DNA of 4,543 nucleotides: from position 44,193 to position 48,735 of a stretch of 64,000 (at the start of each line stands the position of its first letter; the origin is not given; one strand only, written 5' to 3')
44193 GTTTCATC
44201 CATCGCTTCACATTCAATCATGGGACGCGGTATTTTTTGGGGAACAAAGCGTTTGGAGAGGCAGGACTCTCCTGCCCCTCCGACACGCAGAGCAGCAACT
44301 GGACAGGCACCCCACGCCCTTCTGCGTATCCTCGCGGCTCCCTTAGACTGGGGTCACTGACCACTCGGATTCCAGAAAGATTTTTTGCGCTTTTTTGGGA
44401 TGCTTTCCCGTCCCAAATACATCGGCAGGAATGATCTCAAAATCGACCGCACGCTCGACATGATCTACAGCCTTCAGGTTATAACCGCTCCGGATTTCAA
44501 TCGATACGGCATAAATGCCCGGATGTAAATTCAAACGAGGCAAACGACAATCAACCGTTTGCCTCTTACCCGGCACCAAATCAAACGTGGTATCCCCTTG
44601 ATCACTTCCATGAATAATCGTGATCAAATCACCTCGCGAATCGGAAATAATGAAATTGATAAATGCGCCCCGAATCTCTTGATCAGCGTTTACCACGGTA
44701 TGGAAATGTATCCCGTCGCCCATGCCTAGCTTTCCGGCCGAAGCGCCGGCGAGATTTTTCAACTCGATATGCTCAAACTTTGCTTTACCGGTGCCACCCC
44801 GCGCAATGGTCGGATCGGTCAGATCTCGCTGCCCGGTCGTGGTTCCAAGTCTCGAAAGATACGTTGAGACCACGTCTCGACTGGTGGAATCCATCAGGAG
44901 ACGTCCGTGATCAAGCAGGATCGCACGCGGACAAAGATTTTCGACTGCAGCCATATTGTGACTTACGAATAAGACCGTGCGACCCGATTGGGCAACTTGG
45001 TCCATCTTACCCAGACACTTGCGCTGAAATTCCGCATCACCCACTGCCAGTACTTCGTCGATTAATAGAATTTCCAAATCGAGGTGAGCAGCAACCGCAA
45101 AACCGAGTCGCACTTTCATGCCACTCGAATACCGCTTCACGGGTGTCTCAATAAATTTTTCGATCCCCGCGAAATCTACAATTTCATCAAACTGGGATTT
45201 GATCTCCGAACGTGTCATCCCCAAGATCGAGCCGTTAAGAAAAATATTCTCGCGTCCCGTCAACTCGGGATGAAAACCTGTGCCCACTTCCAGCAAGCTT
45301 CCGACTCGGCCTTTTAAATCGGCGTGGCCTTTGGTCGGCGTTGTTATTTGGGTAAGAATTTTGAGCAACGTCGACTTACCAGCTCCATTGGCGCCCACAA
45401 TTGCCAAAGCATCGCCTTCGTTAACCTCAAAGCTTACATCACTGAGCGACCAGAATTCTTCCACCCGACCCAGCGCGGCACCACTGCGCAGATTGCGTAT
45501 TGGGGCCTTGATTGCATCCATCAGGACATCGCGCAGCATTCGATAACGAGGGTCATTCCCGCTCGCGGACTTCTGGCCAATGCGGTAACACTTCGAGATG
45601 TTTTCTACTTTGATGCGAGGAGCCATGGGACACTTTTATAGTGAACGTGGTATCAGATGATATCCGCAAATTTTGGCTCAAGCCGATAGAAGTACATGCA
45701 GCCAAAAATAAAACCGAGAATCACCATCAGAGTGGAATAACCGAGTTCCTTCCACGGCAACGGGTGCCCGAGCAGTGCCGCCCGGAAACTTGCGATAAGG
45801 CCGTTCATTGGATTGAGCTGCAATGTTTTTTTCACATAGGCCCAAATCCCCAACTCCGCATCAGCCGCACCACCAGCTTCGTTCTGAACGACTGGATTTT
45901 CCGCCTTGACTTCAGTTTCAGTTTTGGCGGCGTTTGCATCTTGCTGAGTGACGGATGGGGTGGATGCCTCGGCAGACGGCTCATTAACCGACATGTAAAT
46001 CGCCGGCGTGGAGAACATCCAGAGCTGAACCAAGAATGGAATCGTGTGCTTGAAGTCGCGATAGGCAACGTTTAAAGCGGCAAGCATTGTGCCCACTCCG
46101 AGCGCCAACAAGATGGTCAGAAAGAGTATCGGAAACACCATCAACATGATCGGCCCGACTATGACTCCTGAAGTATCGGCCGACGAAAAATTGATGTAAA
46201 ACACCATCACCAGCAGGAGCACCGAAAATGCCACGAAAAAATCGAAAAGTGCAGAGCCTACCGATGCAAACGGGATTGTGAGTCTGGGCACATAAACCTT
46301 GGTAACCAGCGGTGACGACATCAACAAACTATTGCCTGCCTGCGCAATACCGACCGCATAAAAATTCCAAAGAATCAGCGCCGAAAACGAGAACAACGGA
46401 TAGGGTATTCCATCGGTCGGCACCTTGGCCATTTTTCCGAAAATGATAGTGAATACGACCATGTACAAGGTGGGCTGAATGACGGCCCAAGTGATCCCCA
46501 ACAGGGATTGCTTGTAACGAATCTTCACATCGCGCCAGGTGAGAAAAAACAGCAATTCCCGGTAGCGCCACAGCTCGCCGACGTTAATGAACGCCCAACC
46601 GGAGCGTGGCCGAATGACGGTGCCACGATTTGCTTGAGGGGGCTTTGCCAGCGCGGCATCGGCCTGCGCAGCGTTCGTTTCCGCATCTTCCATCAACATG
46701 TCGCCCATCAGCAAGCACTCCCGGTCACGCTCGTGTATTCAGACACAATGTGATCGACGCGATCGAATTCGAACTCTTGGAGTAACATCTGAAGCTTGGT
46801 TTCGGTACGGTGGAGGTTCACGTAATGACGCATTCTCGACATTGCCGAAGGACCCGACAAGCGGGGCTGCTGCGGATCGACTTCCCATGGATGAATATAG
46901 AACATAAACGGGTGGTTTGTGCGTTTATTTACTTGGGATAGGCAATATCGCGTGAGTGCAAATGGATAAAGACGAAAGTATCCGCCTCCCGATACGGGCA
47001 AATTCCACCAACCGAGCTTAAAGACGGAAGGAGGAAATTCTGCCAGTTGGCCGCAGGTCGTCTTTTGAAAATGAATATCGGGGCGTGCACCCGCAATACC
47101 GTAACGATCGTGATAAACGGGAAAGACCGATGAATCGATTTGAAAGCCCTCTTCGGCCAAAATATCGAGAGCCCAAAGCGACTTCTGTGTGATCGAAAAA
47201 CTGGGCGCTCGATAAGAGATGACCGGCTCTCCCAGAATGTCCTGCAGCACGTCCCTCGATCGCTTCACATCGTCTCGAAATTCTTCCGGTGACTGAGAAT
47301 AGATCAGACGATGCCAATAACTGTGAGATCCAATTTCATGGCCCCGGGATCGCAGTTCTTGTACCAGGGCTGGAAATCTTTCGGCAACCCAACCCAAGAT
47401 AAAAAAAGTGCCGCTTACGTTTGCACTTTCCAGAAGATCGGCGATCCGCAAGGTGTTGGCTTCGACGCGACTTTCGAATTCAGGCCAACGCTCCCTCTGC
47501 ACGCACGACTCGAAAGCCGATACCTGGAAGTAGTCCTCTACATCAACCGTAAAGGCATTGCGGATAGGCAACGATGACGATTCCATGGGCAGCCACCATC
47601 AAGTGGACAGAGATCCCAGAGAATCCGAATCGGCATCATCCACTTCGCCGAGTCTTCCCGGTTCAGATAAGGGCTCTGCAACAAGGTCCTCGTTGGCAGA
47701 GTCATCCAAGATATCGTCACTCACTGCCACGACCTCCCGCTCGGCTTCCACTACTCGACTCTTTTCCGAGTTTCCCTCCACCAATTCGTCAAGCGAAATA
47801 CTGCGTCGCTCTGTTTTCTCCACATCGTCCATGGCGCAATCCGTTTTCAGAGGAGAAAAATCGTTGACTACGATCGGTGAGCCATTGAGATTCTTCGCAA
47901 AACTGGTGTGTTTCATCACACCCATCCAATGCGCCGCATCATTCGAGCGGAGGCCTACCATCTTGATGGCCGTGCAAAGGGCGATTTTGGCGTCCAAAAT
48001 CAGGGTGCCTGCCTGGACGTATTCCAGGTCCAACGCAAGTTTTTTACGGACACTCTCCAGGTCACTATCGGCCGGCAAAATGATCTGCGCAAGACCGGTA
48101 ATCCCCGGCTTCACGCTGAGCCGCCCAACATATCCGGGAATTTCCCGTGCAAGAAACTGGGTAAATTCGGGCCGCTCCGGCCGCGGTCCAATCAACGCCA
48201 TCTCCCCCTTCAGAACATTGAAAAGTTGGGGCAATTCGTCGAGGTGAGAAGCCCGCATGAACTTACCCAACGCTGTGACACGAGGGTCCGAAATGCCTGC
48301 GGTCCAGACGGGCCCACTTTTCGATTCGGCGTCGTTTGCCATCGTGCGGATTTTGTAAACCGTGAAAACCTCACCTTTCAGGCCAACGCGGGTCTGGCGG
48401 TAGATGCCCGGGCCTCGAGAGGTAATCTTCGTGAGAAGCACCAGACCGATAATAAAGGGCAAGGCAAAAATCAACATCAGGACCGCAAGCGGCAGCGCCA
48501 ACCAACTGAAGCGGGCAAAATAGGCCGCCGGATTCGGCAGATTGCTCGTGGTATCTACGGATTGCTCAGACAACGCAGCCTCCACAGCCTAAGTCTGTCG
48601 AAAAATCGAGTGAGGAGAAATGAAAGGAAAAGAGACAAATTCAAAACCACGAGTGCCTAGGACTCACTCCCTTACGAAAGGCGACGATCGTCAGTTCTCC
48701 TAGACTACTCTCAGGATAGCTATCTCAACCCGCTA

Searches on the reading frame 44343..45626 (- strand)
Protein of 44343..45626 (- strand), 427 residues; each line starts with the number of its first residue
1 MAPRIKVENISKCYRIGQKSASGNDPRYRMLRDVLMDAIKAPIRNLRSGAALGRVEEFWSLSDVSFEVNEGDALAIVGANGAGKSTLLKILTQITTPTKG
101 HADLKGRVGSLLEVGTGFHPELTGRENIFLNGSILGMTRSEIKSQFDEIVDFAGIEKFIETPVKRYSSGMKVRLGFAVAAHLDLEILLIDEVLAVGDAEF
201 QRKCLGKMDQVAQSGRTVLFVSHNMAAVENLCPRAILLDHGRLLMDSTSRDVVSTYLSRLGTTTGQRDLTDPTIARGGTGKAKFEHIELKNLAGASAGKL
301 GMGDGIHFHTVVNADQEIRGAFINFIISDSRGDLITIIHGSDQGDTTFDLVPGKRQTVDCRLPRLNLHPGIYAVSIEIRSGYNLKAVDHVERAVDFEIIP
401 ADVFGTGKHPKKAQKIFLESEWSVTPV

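Call 18: search_protein_families(library=pfam, proteins=[window:44343-45626:-], max_evalue=0.001)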
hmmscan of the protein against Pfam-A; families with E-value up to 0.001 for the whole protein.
window:44343-45626:- (427 aa): 5 families
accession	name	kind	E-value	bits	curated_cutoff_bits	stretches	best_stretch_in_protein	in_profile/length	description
PF00005.33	ABC_tran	-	3.7e-22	79.8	25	1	61-192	1-135/137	ABC transporter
PF14524.12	Wzt_C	-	1.5e-14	54.6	30.4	1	276-400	4-131/143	Wzt C-terminal domain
PF13304.12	AAA_21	-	2.3e-08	34.9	27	1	75-153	3-68/304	AAA domain, putative AbiEii toxin, Type IV TA system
PF13555.12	AAA_29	-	8.9e-05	22.6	27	1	63-99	14-50/61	P-loop containing region of AAA domain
PF13476.12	AAA_23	-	0.00019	22.6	27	1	57-100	6-48/201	AAA domain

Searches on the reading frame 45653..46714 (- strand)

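Call 18: search_protein_families(library=pfam, proteins=[window:45653-46714:-], max_evalue=0.001)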
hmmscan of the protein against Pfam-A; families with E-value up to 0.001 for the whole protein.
window:45653-46714:- (353 aa): 1 family
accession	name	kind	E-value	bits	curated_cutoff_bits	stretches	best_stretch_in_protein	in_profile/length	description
PF01061.29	ABC2_membrane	-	1.4e-13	51.3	26.9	1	54-241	2-182/211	ABC-2 type transporter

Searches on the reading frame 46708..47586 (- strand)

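Call 18: search_protein_families(library=pfam, proteins=[window:46708-47586:-], max_evalue=0.001)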
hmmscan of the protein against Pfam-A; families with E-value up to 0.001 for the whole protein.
window:46708-47586:- (292 aa): 2 families
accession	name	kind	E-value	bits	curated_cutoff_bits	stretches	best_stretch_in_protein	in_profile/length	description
PF11959.13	DUF3473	-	3e-46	157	29.6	1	152-281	1-129/130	Domain of unknown function (DUF3473)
PF01522.26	Polysacc_deac_1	-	1.3e-21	77.3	23.1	1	40-139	16-115/124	Polysaccharide deacetylase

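Call 56: search_protein_families(library=ncbifam, proteins=[window:46708-47586:-], max_evalue=0.001)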
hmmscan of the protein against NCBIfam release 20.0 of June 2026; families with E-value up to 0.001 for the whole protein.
window:46708-47586:- (292 aa): 9 families
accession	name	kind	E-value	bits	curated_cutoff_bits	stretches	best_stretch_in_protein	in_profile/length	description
TIGR03006.1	pepcterm_polyde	equivalog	3.5e-113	377.2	276.2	1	10-281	1-271/272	XrtA system polysaccharide deacetylase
TIGR02764.1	spore_ybaN_pdaB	equivalog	1.5e-17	64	237.4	1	42-139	18-115/191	polysaccharide deacetylase family sporulation protein PdaB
NF045821.1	PgAcgDacpgdA1_Bac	equivalog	3.3e-14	52.4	400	1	45-139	103-198/282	peptidoglycan-N-acetylglucosamine deacetylase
TIGR04243.1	nodulat_NodB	equivalog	3.3e-11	43.1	240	1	45-129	17-102/197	chitooligosaccharide deacetylase NodB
TIGR02884.1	spore_pdaA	equivalog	2.8e-09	37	298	1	43-129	50-137/224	delta-lactam-biosynthetic de-N-acetylase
TIGR02873.1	spore_ylxY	hypoth_equivalog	1.6e-08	34.1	391.5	1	47-134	102-189/268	probable sporulation protein, polysaccharide deacetylase family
NF045820.1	PgAcgDacpgdA_Strep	equivalog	4.3e-08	32.4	800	1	44-141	282-379/463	peptidoglycan-N-acetylglucosamine deacetylase PgdA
NF045822.1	PgAcgDacpgdA2_Bac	equivalog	6.7e-08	32.2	400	1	45-131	84-170/274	peptidoglycan-N-acetylglucosamine deacetylase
TIGR03212.1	uraD_N-term-dom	equivalog_domain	4.5e-05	22.6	424.6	1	37-152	73-182/297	allantoinase PuuE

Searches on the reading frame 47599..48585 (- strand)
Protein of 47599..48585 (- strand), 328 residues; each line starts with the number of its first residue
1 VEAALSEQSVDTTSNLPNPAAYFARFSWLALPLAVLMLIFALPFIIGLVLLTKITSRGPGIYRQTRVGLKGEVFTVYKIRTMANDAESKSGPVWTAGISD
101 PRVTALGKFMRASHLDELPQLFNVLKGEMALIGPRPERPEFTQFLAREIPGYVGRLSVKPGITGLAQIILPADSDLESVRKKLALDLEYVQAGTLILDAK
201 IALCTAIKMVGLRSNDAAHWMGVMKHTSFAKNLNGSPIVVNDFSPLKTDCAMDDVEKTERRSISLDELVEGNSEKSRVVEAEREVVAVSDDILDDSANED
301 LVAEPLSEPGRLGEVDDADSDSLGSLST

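Call 18: search_protein_families(library=pfam, proteins=[window:47599-48585:-], max_evalue=0.001)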
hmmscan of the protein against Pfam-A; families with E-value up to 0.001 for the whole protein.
window:47599-48585:- (328 aa): 1 family
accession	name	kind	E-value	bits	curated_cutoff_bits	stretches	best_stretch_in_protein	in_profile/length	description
PF02397.22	Bac_transf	-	2.2e-53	180.9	27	1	33-210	8-178/179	Bacterial sugar transferase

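Call 56: search_protein_families(library=ncbifam, proteins=[window:47599-48585:-], max_evalue=0.001)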
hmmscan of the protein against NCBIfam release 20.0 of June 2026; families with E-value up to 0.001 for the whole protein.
window:47599-48585:- (328 aa): 10 families
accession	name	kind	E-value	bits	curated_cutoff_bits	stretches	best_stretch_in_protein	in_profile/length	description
TIGR03025.1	EPS_sugtrans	subfamily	4e-67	227.4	295.55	1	33-210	265-439/445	exopolysaccharide biosynthesis polyprenyl glycosylphosphotransferase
TIGR03023.1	WcaJ_sugtrans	equivalog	6.4e-60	203.7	410.75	1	33-211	270-448/453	undecaprenyl-phosphate glucose phosphotransferase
TIGR03013.1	EpsB_2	subfamily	2.3e-56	191.8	393.35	1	33-210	262-436/443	TIGR03013 family XrtA/PEP-CTERM system glycosyltransferase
NF007518.0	PRK10124.1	equivalog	1.6e-39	135.9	684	1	33-208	281-456/464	undecaprenyl-phosphate glucose phosphotransferase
TIGR03022.1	WbaP_sugtrans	subfamily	3.4e-39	135.4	403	2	99-210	345-449/456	undecaprenyl-phosphate galactose phosphotransferase WbaP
NF050817.1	PolSacchBiosHfsE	equivalog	6.2e-35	120.8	750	1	31-214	277-464/467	polysaccharide biosynthesis protein HfsE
NF052601.1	undeca_RfbP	equivalog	8.9e-33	113.5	330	2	99-213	131-238/244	undecaprenyl-phosphate galactose phosphotransferase family protein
NF041877.1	EPS_EpsZ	equivalog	8.5e-30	103.8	800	1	37-206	277-449/459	exopolysaccharide biosynthesis polyisoprenyl-phosphate hexose-1-phosphate transferase EpsZ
NF011751.0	PRK15204.1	equivalog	3.6e-25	88.5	907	1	33-210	287-469/476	undecaprenyl-phosphate galactose phosphotransferase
NF045514.1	glycotran_HepC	equivalog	6.5e-23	81.2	140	1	33-136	124-211/220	heterocyst development glycosyltransferase HepC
